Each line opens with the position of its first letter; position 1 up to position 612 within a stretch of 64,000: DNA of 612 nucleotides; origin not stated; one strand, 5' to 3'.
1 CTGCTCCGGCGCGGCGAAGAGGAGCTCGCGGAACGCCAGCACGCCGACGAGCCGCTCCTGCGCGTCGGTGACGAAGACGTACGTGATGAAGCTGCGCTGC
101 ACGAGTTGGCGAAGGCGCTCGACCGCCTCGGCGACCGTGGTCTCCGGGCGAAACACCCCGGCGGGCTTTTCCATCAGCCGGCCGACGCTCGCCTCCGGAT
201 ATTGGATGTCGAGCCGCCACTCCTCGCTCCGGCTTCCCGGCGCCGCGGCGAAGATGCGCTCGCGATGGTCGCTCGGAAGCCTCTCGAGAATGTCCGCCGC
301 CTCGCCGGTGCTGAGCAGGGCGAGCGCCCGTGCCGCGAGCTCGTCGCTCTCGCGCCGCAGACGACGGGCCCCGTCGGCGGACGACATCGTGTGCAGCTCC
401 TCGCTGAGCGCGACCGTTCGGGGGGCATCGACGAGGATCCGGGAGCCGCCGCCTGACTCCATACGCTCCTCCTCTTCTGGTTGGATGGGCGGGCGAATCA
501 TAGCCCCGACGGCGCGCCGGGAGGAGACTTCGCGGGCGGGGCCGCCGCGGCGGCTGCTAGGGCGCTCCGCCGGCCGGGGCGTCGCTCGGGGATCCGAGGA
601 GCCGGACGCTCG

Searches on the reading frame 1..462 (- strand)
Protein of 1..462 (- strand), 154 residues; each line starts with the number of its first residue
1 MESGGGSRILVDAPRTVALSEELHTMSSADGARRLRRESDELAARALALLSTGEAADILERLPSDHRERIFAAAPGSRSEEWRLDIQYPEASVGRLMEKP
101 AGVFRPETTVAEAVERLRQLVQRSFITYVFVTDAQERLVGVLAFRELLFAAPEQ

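Call 66: search_protein_families(library=pfam, proteins=[window:1-462:-], max_evalue=0.001)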
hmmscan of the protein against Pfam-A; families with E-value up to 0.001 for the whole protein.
window:1-462:- (154 aa): 2 families
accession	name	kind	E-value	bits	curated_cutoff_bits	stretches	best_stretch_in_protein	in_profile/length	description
PF03448.22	MgtE_N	-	8.8e-07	29.8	25.9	1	23-90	34-101/102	MgtE intracellular N domain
PF00571.33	CBS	-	1.6e-06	28.8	24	1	93-150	1-54/57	CBS domain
